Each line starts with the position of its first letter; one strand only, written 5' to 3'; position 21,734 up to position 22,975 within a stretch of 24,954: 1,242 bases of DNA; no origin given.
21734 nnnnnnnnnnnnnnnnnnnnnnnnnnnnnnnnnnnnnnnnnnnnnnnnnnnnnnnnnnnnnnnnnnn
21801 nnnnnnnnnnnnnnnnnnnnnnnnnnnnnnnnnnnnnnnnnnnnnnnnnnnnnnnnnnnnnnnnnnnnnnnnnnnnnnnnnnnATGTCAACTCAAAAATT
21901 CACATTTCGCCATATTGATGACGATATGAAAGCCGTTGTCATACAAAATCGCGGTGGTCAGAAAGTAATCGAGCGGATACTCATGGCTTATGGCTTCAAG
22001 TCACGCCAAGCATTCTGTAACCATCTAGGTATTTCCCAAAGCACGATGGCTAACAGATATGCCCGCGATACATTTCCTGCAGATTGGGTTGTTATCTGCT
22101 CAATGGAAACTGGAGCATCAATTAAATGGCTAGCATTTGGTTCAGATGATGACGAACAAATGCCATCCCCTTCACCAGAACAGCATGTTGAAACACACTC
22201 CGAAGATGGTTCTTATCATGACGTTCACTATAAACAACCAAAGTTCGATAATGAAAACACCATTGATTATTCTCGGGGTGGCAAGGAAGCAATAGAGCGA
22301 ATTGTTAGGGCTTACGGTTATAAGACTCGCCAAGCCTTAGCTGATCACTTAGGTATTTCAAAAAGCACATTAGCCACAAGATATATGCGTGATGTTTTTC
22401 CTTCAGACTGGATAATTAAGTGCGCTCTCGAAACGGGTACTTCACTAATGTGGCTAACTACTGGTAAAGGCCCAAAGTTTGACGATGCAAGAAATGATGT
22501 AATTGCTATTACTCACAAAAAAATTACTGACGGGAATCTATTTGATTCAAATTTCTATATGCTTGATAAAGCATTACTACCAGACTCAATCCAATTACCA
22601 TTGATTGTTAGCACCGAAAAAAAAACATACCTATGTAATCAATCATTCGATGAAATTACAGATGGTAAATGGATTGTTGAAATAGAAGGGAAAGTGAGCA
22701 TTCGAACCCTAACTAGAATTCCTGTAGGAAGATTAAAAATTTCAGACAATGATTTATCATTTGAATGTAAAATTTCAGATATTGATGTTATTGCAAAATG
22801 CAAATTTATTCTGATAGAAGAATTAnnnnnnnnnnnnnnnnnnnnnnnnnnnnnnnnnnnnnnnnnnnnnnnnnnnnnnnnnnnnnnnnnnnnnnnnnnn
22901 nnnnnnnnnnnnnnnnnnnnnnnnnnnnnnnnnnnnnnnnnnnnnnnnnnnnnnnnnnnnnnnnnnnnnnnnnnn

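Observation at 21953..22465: CI repressor with tandem duplication of its DNA-binding domain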

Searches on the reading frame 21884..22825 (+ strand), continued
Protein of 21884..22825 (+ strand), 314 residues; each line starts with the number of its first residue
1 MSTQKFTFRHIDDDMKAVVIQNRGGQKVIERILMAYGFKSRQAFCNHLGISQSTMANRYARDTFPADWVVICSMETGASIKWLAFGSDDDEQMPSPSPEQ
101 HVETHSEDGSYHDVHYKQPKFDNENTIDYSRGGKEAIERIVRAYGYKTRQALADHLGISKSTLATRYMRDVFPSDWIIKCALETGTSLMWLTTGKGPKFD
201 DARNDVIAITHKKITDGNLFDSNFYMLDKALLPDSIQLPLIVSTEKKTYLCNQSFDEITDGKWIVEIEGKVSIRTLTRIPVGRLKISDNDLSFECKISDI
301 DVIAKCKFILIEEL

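Call 61: fold_search(model_id=the predicted structure, library=pdb)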
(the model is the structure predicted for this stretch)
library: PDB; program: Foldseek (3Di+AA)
matches with E <= 10: 986; with E <= 0.001: 7
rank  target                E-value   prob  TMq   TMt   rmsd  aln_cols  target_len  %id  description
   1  2fjr_A                7.2e-17  1.00  0.35  0.56  12.3       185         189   30  Crystal Structure of Bacteriophage 186 (released 2006-06-13)
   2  7jvt_D                5.1e-13  1.00  0.34  0.52  10.4       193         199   20  Crystal structure of a lambda-186 hybrid repressor (released 2021-09-08)
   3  7jvt_C                1.7e-12  1.00  0.36  0.55  10.5       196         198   20  Crystal structure of a lambda-186 hybrid repressor (released 2021-09-08)
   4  2fkd_A                8.3e-10  1.00  0.33  0.88   2.2       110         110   25  Crystal Structure of the C-terminal domain of Bacteriophage 186 repressor (released 2006-06-13)
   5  3k2z_A                1.6e-05  1.00  0.31  0.47  10.1       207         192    7  Crystal structure of a LexA protein from Thermotoga maritima (released 2010-10-06)
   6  3k2z_B                3.2e-05  1.00  0.30  0.45  11.3       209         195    7  Crystal structure of a LexA protein from Thermotoga maritima (released 2010-10-06)
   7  8trg_I                3.5e-04  1.00  0.28  0.43   9.8       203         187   10  Structure of full-length LexA bound to a RecA filament (released 2023-11-15)
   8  1jhf_A                1.6e-03  1.00  0.26  0.39  10.9       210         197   10  LEXA G85D MUTANT (released 2001-09-19)
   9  3jsp_A                1.8e-03  1.00  0.27  0.41   9.6       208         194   10  Classic Protein With a New Twist: crystal structure of a LexA repressor DNA complex (released 2010-08-18)
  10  8gms_A                2.7e-03  1.00  0.26  0.55   4.1       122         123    8  Structure of LexA in complex with RecA filament (released 2022-12-21)
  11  1jhh_A                3.0e-03  1.00  0.27  0.42  10.9       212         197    8  LEXA S119A MUTANT (released 2001-09-19)
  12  1jhe_A                3.1e-03  1.00  0.27  0.60   3.7       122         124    8  LEXA L89P Q92W E152A K156A MUTANT (released 2001-09-19)
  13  6a2r_A                3.3e-03  1.00  0.18  0.51   2.5        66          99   14  Mycobacterium tuberculosis LexA C-domain II (released 2019-01-23)
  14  6a2q                  3.5e-03  1.00  0.18  0.50   2.6        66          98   14  Mycobacterium tuberculosis LexA C-domain I (released 2019-01-23)
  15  3k3r_F                3.9e-03  1.00  0.26  0.43  10.9       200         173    8  Unrefined crystal structure of a LexA-DNA complex (released 2010-08-18)
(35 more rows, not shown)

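Call 64: find_encoding_contigs(protein=P0112, flank=1500, max_places=2)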
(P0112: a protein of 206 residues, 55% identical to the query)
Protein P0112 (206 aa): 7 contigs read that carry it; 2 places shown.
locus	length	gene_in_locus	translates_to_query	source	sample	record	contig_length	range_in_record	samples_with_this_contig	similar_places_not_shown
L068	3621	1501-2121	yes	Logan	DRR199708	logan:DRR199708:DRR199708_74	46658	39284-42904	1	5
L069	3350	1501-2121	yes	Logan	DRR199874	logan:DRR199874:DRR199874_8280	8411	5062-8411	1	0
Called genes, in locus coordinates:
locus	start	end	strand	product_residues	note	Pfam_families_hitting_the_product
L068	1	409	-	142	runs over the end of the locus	-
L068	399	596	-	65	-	PF10893:Phage_186_Fil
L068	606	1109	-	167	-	PF06892:Phage_CP76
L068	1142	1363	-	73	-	PF10743:Phage_Cox (weak)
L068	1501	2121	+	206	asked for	PF07022:Phage_CI_repr, PF16452:Phage_CI_C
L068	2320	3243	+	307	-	PF24624:Int_N, PF00589:Phage_integrase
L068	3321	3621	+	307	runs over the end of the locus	PF00106:adh_short, PF03435:Sacchrp_dh_NADP (weak), PF08659:KR, PF13561:adh_short_C2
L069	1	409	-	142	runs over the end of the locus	-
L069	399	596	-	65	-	PF10893:Phage_186_Fil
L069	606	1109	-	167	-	PF06892:Phage_CP76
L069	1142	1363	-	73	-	PF10743:Phage_Cox (weak)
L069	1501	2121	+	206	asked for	PF07022:Phage_CI_repr, PF16452:Phage_CI_C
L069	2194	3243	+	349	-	PF24624:Int_N, PF00589:Phage_integrase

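Call 70: find_encoding_contigs(protein=P0009, flank=700, max_places=1)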
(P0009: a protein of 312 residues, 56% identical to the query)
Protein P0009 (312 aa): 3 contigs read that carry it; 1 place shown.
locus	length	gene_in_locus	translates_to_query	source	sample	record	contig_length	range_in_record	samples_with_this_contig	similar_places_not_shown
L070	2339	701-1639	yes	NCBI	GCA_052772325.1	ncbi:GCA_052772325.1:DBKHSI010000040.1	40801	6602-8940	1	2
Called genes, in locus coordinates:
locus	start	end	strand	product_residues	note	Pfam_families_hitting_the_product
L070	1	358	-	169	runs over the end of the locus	PF06892:Phage_CP76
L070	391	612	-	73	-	-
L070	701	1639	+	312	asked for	PF07022:Phage_CI_repr, PF16452:Phage_CI_C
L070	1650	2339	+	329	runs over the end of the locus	-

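Call 71: find_encoding_contigs(protein=P0015, flank=700, max_places=1)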
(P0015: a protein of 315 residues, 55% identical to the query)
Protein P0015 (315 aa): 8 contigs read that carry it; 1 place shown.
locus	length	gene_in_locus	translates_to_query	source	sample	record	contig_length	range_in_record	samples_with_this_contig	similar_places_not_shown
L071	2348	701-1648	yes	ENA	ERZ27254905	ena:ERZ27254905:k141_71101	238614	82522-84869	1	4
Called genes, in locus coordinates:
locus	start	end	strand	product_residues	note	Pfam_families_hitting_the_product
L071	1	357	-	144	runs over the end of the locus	PF06892:Phage_CP76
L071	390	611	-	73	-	-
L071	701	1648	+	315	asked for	PF07022:Phage_CI_repr, PF16452:Phage_CI_C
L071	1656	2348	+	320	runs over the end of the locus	-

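Call 72: find_encoding_contigs(protein=P0033, flank=700, max_places=1)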
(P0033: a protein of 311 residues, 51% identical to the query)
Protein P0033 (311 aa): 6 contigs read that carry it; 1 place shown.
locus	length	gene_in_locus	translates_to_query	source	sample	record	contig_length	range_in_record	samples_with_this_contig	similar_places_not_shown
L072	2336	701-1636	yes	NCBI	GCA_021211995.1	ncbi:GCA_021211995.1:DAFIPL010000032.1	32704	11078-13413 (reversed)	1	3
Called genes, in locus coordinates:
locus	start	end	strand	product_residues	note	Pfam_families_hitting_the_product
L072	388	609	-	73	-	-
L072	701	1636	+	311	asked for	PF07022:Phage_CI_repr, PF16452:Phage_CI_C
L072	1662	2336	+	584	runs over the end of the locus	PF02463:SMC_N (weak), PF11398:DUF2813 (faint), PF13175:AAA_15, PF13476:AAA_23, PF13304:AAA_21, PF20469:OLD-like_TOPRIM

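Call 73: find_encoding_contigs(protein=P0008, flank=700, max_places=1)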
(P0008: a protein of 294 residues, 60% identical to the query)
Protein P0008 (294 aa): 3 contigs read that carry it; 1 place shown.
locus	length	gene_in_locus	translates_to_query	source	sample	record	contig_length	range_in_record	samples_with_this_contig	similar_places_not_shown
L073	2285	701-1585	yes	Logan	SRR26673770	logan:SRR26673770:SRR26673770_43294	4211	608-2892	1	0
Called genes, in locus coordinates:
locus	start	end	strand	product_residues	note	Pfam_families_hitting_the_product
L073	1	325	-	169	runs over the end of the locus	PF06892:Phage_CP76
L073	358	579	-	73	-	-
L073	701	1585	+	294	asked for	PF07022:Phage_CI_repr, PF20432:Xre-like-HTH (faint), PF07022:Phage_CI_repr, PF16452:Phage_CI_C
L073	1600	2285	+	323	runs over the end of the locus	-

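Call 79: search_protein_families(library=phrogs, proteins=[window:21884-22825:+], max_evalue=0.001)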
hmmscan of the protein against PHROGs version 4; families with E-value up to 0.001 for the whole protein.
window:21884-22825:+ (314 aa): 9 families
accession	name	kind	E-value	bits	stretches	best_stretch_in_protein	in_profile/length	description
phrog_4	-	transcription regulation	8.2e-73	246.7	3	1-97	27-122/400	transcriptional repressor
phrog_9710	-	unknown function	2.5e-24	86.2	2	27-87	16-79/95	-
phrog_34054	-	transcription regulation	5.2e-17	62.7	1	241-306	2-67/74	transcriptional repressor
phrog_2328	-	transcription regulation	1.3e-13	51.9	1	140-200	22-83/128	transcriptional repressor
phrog_3037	-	transcription regulation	2.8e-13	51.1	1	20-100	10-91/189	transcriptional repressor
phrog_8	-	transcription regulation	1.7e-10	41.9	1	42-223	93-235/346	transcriptional regulator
phrog_4583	-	transcription regulation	1.2e-05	26.2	0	147-173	24-51/81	transcriptional repressor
phrog_30908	-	unknown function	0.00014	22.8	1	202-306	14-123/130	-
phrog_1702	-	transcription regulation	0.00042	21.2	0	134-163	15-44/87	transcriptional repressor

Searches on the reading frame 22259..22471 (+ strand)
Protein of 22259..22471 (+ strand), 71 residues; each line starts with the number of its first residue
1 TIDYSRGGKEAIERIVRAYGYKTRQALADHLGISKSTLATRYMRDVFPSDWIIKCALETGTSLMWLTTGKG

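Call 83: search_protein_representatives(protein=window:22259-22471:+)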
Query: 71 residues. Proteins with E-value up to 0.001 (for the whole library): 216; up to 1e-10: 101; up to 1e-30: 3. The best 150 are listed.
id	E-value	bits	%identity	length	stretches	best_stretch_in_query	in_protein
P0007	5.6e-56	200.7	70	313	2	6-71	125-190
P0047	4.3e-55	197.9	68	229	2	4-71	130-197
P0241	5.2e-37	140.7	50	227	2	2-71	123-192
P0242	4.3e-30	118.9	74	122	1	2-71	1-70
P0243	5.3e-30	118.6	73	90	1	2-71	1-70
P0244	1.5e-29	117.2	46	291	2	5-70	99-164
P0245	6.0e-29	115.2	48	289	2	5-69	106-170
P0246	9.1e-28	111.5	74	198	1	3-71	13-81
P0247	3.4e-27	109.7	72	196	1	3-71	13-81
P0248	1.7e-26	107.5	72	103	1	4-71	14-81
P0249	2.0e-26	107.2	44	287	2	5-70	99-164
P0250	2.8e-26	106.8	42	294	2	5-71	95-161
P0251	3.5e-26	106.5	42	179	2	5-68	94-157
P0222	5.5e-26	105.9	44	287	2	5-71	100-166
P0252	7.2e-26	105.5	65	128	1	3-71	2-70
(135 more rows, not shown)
